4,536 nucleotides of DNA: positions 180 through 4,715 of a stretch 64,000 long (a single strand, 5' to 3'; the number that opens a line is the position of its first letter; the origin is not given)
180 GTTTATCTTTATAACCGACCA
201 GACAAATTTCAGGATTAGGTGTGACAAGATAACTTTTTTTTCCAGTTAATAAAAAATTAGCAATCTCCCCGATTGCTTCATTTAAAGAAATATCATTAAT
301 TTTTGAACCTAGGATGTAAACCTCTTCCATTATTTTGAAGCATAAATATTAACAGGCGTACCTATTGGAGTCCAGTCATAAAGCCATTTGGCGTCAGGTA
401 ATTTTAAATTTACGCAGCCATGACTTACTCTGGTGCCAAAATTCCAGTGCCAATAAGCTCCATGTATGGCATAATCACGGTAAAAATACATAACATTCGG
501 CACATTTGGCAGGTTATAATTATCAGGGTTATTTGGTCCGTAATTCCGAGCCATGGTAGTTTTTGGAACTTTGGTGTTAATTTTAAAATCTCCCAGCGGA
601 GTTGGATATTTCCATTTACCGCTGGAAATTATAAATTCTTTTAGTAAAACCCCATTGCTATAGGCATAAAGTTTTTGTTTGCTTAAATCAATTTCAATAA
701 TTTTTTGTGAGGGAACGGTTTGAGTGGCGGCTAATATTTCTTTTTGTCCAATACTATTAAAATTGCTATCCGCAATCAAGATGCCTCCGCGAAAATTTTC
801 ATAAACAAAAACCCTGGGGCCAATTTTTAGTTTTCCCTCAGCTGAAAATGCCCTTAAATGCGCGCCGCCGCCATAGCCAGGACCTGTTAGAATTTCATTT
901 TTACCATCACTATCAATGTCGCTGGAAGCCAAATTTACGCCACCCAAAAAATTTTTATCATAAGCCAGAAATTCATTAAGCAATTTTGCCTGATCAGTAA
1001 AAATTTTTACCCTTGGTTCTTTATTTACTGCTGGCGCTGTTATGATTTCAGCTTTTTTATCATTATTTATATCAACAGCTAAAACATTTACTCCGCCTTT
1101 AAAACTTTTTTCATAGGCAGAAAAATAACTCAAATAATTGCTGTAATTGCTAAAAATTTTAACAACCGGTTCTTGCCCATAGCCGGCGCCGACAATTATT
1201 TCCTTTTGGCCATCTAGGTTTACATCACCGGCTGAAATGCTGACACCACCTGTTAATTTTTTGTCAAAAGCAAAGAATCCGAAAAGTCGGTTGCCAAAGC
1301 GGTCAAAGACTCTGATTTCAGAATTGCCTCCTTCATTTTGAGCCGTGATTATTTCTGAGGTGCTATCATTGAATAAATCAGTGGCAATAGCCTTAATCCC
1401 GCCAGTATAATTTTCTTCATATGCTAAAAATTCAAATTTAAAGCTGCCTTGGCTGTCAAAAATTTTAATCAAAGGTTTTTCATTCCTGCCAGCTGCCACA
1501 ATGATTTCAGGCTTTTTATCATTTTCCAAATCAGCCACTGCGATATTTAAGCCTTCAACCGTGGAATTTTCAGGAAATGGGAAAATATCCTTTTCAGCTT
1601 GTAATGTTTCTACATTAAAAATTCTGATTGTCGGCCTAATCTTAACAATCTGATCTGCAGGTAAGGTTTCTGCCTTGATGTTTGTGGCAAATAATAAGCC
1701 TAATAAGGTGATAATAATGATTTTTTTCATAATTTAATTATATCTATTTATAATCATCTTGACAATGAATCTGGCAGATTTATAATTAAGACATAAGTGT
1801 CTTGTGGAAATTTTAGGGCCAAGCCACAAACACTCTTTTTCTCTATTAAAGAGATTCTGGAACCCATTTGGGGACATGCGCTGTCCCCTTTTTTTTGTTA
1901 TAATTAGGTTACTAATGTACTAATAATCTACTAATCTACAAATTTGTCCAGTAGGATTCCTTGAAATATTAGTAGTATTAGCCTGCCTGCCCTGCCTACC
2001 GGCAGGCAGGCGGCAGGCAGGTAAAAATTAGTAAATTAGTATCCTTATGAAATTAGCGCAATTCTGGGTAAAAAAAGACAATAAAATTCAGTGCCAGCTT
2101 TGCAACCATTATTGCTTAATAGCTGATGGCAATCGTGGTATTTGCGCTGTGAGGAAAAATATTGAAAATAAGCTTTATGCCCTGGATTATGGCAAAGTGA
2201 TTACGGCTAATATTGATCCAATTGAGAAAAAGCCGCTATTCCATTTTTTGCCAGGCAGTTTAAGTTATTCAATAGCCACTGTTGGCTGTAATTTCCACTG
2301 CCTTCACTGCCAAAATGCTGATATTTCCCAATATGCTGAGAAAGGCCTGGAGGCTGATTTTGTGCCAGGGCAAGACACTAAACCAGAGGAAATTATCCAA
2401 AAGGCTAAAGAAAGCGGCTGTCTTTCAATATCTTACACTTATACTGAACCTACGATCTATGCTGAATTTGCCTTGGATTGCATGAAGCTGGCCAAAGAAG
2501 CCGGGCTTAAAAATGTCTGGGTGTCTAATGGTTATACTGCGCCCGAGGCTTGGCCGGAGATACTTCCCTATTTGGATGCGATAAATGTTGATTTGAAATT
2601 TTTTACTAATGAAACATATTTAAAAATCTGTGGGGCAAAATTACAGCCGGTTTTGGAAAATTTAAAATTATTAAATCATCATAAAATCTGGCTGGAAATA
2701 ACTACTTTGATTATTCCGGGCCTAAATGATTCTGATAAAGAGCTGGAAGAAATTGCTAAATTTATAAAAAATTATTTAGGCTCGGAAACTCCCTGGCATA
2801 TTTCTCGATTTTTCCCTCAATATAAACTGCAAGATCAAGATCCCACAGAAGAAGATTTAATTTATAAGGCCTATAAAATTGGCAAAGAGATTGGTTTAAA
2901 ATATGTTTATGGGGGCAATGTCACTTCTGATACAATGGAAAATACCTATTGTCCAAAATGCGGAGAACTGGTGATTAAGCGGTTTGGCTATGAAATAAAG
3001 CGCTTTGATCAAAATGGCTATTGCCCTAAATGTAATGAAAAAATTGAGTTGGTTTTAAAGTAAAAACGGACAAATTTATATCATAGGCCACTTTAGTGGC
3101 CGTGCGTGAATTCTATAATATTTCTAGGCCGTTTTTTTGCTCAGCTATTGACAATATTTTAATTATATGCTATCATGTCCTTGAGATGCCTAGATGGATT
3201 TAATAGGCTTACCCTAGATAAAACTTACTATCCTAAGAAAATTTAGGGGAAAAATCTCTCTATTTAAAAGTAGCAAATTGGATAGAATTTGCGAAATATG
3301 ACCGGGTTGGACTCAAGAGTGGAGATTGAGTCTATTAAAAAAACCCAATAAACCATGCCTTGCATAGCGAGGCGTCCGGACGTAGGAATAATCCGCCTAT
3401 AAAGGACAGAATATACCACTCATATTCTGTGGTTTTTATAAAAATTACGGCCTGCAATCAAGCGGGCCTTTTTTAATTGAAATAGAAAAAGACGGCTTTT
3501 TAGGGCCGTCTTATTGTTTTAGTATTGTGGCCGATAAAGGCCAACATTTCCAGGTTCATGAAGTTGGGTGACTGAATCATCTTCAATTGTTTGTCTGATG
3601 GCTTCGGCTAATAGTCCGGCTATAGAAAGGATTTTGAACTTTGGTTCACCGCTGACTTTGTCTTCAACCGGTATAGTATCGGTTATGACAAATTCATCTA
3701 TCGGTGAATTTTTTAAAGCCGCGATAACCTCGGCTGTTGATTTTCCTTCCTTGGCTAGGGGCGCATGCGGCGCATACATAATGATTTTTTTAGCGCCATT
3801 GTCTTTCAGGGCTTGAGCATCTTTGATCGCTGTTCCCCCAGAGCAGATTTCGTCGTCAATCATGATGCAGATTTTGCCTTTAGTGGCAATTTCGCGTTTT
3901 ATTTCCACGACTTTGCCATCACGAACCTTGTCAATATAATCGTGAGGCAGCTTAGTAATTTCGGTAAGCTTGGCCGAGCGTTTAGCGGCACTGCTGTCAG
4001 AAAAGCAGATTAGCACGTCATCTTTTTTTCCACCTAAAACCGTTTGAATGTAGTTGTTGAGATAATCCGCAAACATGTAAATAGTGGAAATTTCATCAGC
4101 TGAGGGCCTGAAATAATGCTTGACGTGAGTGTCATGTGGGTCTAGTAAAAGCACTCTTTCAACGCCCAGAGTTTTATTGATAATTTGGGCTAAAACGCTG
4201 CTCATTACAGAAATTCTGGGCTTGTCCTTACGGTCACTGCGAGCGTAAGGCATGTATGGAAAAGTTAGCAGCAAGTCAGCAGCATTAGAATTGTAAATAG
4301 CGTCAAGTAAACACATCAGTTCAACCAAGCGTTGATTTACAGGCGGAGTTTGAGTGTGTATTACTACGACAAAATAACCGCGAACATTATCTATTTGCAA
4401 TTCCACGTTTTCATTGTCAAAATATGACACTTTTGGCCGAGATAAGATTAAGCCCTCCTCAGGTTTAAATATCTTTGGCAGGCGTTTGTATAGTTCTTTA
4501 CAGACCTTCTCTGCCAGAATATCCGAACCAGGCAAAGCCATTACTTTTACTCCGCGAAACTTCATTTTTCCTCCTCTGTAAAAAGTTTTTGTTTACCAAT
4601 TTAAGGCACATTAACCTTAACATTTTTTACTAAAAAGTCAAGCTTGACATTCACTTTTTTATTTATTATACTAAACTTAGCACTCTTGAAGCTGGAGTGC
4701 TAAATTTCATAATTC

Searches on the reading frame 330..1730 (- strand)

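Call 36: search_protein_families(library=ncbifam, proteins=[window:330-1730:-], max_evalue=0.00001)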
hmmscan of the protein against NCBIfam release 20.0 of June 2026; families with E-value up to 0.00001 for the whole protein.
window:330-1730:- (466 aa): 5 families
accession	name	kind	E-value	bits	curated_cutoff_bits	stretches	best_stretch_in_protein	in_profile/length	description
NF007612.0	PRK10260.1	equivalog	2.6e-09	36.5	583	1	402-461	176-232/306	L,D-transpeptidase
NF004785.0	PRK06132.1-2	subfamily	4.3e-09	36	169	0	345-387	65-107/353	hypothetical protein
NF007563.0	PRK10190.1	equivalog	1e-08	34.7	517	1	399-462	170-230/310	L,D-transpeptidase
NF052323.1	T9SSA_dep_M6i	equivalog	7.3e-06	24.2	600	0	55-152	781-877/1043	T9SS-dependent M6-like inactivated metalloprotease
NF047955.1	TransPepLdtE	equivalog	7.8e-06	25.3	480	0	398-462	171-232/322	L,D-transpeptidase LdtE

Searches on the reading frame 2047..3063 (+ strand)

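Call 87: search_protein_families(library=pfam, max_evalue=0.0001, proteins=[window:2047-3063:+])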
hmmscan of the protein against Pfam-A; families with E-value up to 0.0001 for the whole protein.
window:2047-3063:+ (338 aa): 2 families
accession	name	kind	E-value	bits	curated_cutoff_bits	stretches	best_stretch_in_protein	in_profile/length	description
PF04055.27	Radical_SAM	-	2.5e-22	80.3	29.5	1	77-240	3-166/166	Radical SAM superfamily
PF13353.11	Fer4_12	-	2.2e-06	28.4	22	1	78-189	12-121/137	4Fe-4S single cluster domain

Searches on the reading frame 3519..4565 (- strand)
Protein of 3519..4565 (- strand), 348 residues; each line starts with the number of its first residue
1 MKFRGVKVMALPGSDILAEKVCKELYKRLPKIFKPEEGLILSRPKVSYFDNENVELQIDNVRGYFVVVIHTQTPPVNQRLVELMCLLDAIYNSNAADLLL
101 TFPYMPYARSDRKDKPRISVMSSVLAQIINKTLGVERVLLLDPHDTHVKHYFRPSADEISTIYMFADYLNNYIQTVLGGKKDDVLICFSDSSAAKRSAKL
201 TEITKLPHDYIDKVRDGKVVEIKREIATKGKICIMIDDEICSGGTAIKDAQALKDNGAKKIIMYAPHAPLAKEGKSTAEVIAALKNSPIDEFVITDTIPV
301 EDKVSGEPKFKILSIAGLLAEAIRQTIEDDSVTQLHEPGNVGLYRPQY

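Call 87: search_protein_families(library=pfam, max_evalue=0.0001, proteins=[window:3519-4565:-])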
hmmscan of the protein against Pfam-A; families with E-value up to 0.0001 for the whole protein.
window:3519-4565:- (348 aa): 3 families
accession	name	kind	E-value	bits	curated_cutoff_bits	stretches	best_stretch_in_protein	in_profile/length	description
PF13793.12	Pribosyltran_N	-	5.1e-21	75.2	25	1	7-131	2-115/117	N-terminal domain of ribose phosphate pyrophosphokinase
PF14572.12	Pribosyl_synth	-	3.4e-17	63.4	27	1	193-335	51-182/184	Phosphoribosyl synthetase-associated domain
PF00156.33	Pribosyltran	-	2.2e-06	27.5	26.3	1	169-292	19-149/158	Phosphoribosyl transferase domain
